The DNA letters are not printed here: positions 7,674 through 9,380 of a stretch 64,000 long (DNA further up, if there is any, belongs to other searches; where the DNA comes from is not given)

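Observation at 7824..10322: Orphan PotD-like binding protein coupled to a 4-TM, two-ectodomain protein: a possible GlnH/GlnX-type sensor beside the PknG-like kinase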

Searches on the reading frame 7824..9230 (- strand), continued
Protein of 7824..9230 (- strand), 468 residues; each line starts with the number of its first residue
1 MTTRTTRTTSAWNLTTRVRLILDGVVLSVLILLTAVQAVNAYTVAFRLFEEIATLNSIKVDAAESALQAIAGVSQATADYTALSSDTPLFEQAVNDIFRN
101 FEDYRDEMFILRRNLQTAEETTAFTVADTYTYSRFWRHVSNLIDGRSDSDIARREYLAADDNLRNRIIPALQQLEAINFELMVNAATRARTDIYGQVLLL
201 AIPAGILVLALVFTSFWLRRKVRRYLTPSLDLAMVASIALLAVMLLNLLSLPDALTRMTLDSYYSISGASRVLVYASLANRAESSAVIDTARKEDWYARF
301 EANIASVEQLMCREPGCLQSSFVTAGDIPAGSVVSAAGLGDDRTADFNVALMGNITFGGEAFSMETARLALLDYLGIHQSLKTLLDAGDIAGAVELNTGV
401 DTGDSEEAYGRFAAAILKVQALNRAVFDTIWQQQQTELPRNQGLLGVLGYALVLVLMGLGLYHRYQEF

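Call 49: find_encoding_contigs(protein=P0128, flank=10000, max_places=1)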
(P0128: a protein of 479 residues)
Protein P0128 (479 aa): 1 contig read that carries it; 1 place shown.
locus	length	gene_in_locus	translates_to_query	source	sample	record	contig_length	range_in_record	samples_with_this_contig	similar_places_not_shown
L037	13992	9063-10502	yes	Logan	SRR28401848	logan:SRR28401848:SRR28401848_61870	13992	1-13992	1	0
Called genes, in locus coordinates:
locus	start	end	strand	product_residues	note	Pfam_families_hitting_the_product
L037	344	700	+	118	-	-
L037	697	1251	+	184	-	-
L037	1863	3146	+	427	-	-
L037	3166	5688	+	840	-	PF00069:Pkinase, PF07714:PK_Tyr_Ser-Thr, PF16918:PknG_TPR, PF10300:Iml2-TPR_39 (weak), PF14559:TPR_19, PF13432:TPR_16 (weak)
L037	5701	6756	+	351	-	PF13672:PP2C_2, PF00481:PP2C (faint)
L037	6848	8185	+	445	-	PF00092:VWA, PF13519:VWA_2 (weak), PF13768:VWA_3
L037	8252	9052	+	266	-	PF00498:FHA (faint)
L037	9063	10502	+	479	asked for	PF28326:Sensor_actino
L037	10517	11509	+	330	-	PF00497:SBP_bac_3, PF10613:Lig_chan-Glu_bd (weak)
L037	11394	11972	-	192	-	-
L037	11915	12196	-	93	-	-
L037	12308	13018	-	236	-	PF01695:IstB_IS21, PF00308:Bac_DnaA, PF00004:AAA (weak)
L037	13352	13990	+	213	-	?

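Call 62: search_protein_families(library=pfam, proteins=[L032:11351-12967:+, L032:7447-9273:-, L032:6092-7393:+, L032:9716-11344:+, L034:7640-9667:-, L034:11477-12445:-, L034:3033-6506:-, L034:13734-14987:-, L037:1863-3146:+], max_evalue=0.001)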
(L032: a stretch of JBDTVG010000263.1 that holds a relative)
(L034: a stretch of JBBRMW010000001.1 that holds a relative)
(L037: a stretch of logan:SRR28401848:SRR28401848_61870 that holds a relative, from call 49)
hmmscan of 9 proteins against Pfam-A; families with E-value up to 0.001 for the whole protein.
L032:11351-12967:+ (538 aa): 1 family
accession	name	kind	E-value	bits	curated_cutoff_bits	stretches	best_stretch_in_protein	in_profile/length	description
PF00496.27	SBP_bac_5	-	1.8e-69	235.1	32.4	1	84-453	1-366/368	Bacterial extracellular solute-binding proteins, family 5 Middle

L032:7447-9273:- (608 aa): 2 families
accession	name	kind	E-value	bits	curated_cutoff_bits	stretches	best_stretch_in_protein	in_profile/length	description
PF00027.35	cNMP_binding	-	1.1e-17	64.2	27.5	1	39-123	2-87/89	Cyclic nucleotide-binding domain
PF03703.20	bPH_2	-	1.6e-06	28.7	22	0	463-518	23-78/78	Bacterial PH domain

L032:6092-7393:+ (433 aa): 1 family
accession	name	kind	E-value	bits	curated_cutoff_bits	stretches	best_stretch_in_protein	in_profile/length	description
PF13646.12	HEAT_2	-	4e-08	33.9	27.7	1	6-55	5-54/88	HEAT repeats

L032:9716-11344:+ (542 aa): 0 families

L034:7640-9667:- (675 aa): 5 families
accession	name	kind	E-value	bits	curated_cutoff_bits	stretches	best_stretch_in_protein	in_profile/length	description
PF02518.31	HATPase_c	-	1.7e-29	102.9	26.4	1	546-655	2-110/111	Histidine kinase-, DNA gyrase B-, and HSP90-like ATPase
PF00512.31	HisKA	-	3.7e-19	69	26.9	1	431-498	2-66/66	His Kinase A (phospho-acceptor) domain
PF21623.3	HK_sensor_dom_bact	-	1.9e-16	60.4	27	1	105-280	51-228/253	Bacterial histidine kinase, sensor domain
PF00672.30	HAMP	-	2.4e-14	53.8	25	1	354-403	3-51/53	HAMP domain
PF02743.24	dCache_1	-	5e-12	46.3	45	1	81-279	35-211/240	Cache domain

L034:11477-12445:- (322 aa): 10 families
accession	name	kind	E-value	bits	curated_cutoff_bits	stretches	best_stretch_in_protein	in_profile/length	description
PF07992.20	Pyr_redox_2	-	1.9e-53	182.2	26.1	1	8-295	2-291/291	Pyridine nucleotide-disulphide oxidoreductase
PF13738.12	Pyr_redox_3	-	8.9e-23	81.4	30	1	87-278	107-305/305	Pyridine nucleotide-disulphide oxidoreductase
PF00070.33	Pyr_redox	-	3.2e-18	66.5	22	1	149-221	2-80/82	Pyridine nucleotide-disulphide oxidoreductase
PF13241.12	NAD_binding_7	-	1.8e-05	25.7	22.1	0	144-183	5-44/104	Putative NAD(P)-binding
PF12831.13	FAD_oxidored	-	2.2e-05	24.4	27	1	9-45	2-39/416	FAD dependent oxidoreductase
PF00890.30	FAD_binding_2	-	2.6e-05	24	20.4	1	9-36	2-29/414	FAD binding domain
PF03486.20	HI0933_like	-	3.4e-05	23.8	50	0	8-35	2-29/244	HI0933-like protein Rossmann domain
PF13450.12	NAD_binding_8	-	6.4e-05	23.6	21.9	1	11-45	1-36/68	NAD(P)-binding Rossmann-like domain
PF01946.23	Thi4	-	0.00022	21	26.2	0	3-35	14-47/235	Thi4 family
PF01134.28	GIDA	-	0.00081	19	22.1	0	8-47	1-29/391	Glucose inhibited division protein A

L034:3033-6506:- (1157 aa): 13 families
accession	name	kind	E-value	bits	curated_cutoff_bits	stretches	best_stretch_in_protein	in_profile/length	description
PF00069.31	Pkinase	-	3.6e-44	151.6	31.7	1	17-220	1-202/263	Protein kinase domain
PF13424.12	TPR_12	-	3.9e-28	97.9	30.1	3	918-991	2-77/77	Tetratricopeptide repeat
PF13191.12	AAA_16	-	2.9e-25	90.1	32.6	1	372-540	1-167/167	AAA ATPase domain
PF07714.23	PK_Tyr_Ser-Thr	-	3.5e-24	85.9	23.1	1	21-236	5-226/258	Protein tyrosine and serine/threonine kinase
PF13374.12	TPR_10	-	2.7e-16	59.4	27.5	1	999-1030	2-33/42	Tetratricopeptide repeat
PF07719.23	TPR_2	-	1.9e-11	43.6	27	0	1039-1069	1-31/34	Tetratricopeptide repeat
PF00515.34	TPR_1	-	5.3e-08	32.8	27.8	0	1039-1068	1-30/34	Tetratricopeptide repeat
PF17874.7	TPR_MalT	-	9.6e-07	28.8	45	1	886-1044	47-208/336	MalT-like TPR region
PF13176.12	TPR_7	-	1.8e-06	28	27.9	0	1001-1032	1-32/36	Tetratricopeptide repeat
PF01636.29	APH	-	4.6e-05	23.7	23.2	1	110-168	138-199/239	Phosphotransferase enzyme family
PF03109.22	ABC1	-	8.3e-05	22.3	22.9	0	135-167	182-215/244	ABC1 atypical kinase-like domain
PF13181.12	TPR_8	-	9.1e-05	22.8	25.7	0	1041-1067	3-29/34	Tetratricopeptide repeat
PF14531.12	Kinase-like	-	0.0004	20.2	25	1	104-216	132-252/289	Kinase-like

L034:13734-14987:- (417 aa): 1 family
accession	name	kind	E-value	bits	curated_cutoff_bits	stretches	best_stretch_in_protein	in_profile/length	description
PF00171.27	Aldedh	-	7.6e-21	74.6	23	1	8-280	35-295/461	Aldehyde dehydrogenase family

L037:1863-3146:+ (427 aa): 2 families
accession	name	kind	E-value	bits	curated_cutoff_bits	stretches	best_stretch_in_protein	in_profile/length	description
PF07321.17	YscO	-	0.00026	21.5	28.8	0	230-288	64-121/149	Type III secretion protein YscO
PF07889.17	DUF1664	-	0.00067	20.1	34.6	0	231-308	46-120/124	Protein of unknown function (DUF1664)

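Call 68: find_related_loci(query=A4, collection=metagenome_contigs, flank=9000)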
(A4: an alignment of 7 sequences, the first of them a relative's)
Query A4 (473 aa) in metagenome_contigs; peptide patterns used: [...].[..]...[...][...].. (x = any residue, [..] = any of these).
600 stretches matched a pattern (row limit reached: there are more); 1 encode a relative of the query (tblastn E <= 1e-3); 1 distinct loci.
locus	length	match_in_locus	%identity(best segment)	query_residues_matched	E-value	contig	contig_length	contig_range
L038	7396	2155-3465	35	43-473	6e-61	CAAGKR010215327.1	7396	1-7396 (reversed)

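Call 70: search_protein_families(library=pfam, proteins=[L038:200-2002:+, L038:1993-3477:+, L038:3510-4436:+, L038:4473-4979:+, L038:4479-5345:-, L038:6364-7008:+, L038:6418-7182:-], max_evalue=0.001)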
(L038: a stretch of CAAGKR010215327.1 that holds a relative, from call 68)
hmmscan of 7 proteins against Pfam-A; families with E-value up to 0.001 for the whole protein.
L038:200-2002:+ (600 aa): 13 families
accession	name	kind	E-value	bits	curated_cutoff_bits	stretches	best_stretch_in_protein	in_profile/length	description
PF00069.31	Pkinase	-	5.4e-25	88.7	31.7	1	6-207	1-191/263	Protein kinase domain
PF14559.12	TPR_19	-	1.9e-20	73.4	25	2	430-479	6-55/68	Tetratricopeptide repeat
PF16918.11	PknG_TPR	-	3e-19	69.5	27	1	296-515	41-264/340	Protein kinase G tetratricopeptide repeat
PF13432.12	TPR_16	-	1e-13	51.8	32.7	2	315-371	1-56/65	Tetratricopeptide repeat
PF07714.23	PK_Tyr_Ser-Thr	-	6.4e-12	45.8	23.1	1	10-207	5-198/258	Protein tyrosine and serine/threonine kinase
PF13428.12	TPR_14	-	6.8e-11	42.2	23.5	0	419-457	5-43/44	Tetratricopeptide repeat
PF14863.12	Alkyl_sulf_dimr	-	1.1e-07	32.8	26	1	309-365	67-123/139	Alkyl sulfatase dimerisation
PF07719.23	TPR_2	-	1.3e-07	31.6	27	0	420-448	6-34/34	Tetratricopeptide repeat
PF12895.13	ANAPC3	-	8.2e-07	29.7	27.2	0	317-365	29-76/82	Anaphase-promoting complex, cyclosome, subunit 3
PF13424.12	TPR_12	-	1.2e-06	29.1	30.1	0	429-477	17-73/77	Tetratricopeptide repeat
PF13181.12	TPR_8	-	1.3e-06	28.5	25.7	0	420-448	6-34/34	Tetratricopeptide repeat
PF13176.12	TPR_7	-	2.4e-05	24.5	27.9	0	420-444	4-28/36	Tetratricopeptide repeat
PF00515.34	TPR_1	-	0.00082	19.5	27.8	0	421-447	7-33/34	Tetratricopeptide repeat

L038:1993-3477:+ (494 aa): 0 families

L038:3510-4436:+ (308 aa): 1 family
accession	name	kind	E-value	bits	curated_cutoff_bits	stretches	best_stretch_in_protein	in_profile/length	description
PF13649.12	Methyltransf_25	-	5.9e-06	27.3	27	1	156-228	4-70/97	Methyltransferase domain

L038:4473-4979:+ (168 aa): 0 families

L038:4479-5345:- (288 aa): 1 family
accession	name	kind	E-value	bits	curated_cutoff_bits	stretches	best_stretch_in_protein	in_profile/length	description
PF00486.34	Trans_reg_C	-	4.9e-17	62.2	26.2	1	203-276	1-76/77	Transcriptional regulatory protein, C terminal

L038:6364-7008:+ (214 aa): 0 families

L038:6418-7182:- (254 aa): 0 families

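Call 73: find_homologous_proteins(query=A2, max_evalue=1e-10)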
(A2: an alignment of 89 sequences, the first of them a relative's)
Query A2 (89 sequences) (484 aa, profile of the alignment): 13 proteins with E <= 1e-10 among 8000 candidates.
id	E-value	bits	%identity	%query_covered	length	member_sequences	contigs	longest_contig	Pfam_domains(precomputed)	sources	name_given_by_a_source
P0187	2.9e-146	506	23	53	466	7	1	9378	PF12729.14,PF28326.1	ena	-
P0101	1.4e-90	322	100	100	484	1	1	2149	-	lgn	-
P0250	1.6e-85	306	41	97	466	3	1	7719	-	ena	-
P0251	1.9e-82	296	66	99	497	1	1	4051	PF12729.14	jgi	jgi:hypothetical protein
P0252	2.3e-78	282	42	95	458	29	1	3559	-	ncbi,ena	-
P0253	6.2e-78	281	39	95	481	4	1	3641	-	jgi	jgi:hypothetical protein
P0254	1.3e-77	280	41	89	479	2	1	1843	-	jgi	-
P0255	8.9e-73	264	50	100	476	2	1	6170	-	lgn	-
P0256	1.5e-71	260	49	100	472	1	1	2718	-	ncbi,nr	ncbi:MAG: hypothetical protein H0T73_00315 [Ardenticatenales bacterium]|nr:hypothetical protein [Ard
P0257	4.8e-70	255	39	88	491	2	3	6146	-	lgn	-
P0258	2.5e-64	236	50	95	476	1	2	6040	-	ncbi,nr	ncbi:MAG: hypothetical protein M3220_21275 [Chloroflexota bacterium]|nr:hypothetical protein [Chloro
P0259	4.0e-64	235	49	95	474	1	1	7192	-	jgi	jgi:hypothetical protein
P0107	8.0e-56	208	65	68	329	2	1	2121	-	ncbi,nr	ncbi:MAG TPA: hypothetical protein VER55_00280, partial [Ardenticatenaceae bacterium]|nr:hypothetica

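Call 74: search_protein_families(library=ncbifam, proteins=[P0166, P0189, P0146, P0173, P0167, P0131, P0122, P0135, P0188, P0187], max_evalue=0.00001)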
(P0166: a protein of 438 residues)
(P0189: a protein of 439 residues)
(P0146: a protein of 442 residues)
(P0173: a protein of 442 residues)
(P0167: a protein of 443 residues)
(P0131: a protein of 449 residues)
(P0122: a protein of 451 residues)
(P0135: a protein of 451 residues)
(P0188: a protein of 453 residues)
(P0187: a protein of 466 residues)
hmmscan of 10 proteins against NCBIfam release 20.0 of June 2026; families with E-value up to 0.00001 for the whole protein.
P0166 (438 aa): 2 families
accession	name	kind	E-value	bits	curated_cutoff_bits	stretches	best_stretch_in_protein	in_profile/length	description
NF058618.1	transduce_GlnX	subfamily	7.2e-84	282.3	250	1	2-436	8-412/413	GlnX family signal transduction membrane protein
NF041460.1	kinGactiv_GlnX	equivalog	5e-22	78.4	780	2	6-281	41-311/439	protein kinase G-activating protein GlnX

P0189 (439 aa): 2 families
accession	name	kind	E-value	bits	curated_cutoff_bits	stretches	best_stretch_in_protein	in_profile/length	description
NF058618.1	transduce_GlnX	subfamily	7.9e-74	249.2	250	1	19-438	6-412/413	GlnX family signal transduction membrane protein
NF041460.1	kinGactiv_GlnX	equivalog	1e-13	51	780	1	46-438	62-438/439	protein kinase G-activating protein GlnX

P0146 (442 aa): 2 families
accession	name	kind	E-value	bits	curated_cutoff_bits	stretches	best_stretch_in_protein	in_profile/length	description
NF058618.1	transduce_GlnX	subfamily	1.3e-84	284.8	250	1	12-441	2-413/413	GlnX family signal transduction membrane protein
NF041460.1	kinGactiv_GlnX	equivalog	1.2e-22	80.4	780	1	11-441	30-439/439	protein kinase G-activating protein GlnX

P0173 (442 aa): 2 families
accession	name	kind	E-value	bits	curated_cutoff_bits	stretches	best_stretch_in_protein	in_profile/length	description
NF058618.1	transduce_GlnX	subfamily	9.6e-85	285.2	250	1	2-440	1-412/413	GlnX family signal transduction membrane protein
NF041460.1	kinGactiv_GlnX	equivalog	8.1e-20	71.1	780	1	2-288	30-312/439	protein kinase G-activating protein GlnX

P0167 (443 aa): 2 families
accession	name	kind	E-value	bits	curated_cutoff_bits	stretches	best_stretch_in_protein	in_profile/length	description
NF058618.1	transduce_GlnX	subfamily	2.6e-61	208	250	1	7-442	2-412/413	GlnX family signal transduction membrane protein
NF041460.1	kinGactiv_GlnX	equivalog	1.2e-13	50.8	780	1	15-283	39-310/439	protein kinase G-activating protein GlnX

P0131 (449 aa): 2 families
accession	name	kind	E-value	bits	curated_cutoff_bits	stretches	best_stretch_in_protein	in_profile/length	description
NF058618.1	transduce_GlnX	subfamily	7.9e-84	282.2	250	1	27-446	2-412/413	GlnX family signal transduction membrane protein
NF041460.1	kinGactiv_GlnX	equivalog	7.7e-23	81.1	780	1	5-446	13-438/439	protein kinase G-activating protein GlnX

P0122 (451 aa): 1 family
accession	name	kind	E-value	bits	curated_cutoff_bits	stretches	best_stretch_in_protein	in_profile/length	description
NF058618.1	transduce_GlnX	subfamily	3.1e-66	224.2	250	1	4-451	19-413/413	GlnX family signal transduction membrane protein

P0135 (451 aa): 2 families
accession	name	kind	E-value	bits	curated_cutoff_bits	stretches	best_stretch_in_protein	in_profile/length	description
NF058618.1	transduce_GlnX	subfamily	1.2e-74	251.9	250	1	10-450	3-412/413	GlnX family signal transduction membrane protein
NF041460.1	kinGactiv_GlnX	equivalog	1.5e-08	34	780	0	122-280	144-297/439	protein kinase G-activating protein GlnX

P0188 (453 aa): 2 families
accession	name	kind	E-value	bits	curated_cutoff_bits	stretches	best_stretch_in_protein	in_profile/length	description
NF058618.1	transduce_GlnX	subfamily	5.8e-72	243.1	250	1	21-452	3-412/413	GlnX family signal transduction membrane protein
NF041460.1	kinGactiv_GlnX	equivalog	1.3e-10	40.8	780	1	43-452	54-438/439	protein kinase G-activating protein GlnX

P0187 (466 aa): 2 families
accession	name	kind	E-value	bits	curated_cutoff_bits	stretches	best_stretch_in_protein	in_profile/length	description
NF058618.1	transduce_GlnX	subfamily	1.6e-80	271.3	250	1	31-465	1-413/413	GlnX family signal transduction membrane protein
NF041460.1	kinGactiv_GlnX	equivalog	7.2e-26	91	780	1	26-465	25-439/439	protein kinase G-activating protein GlnX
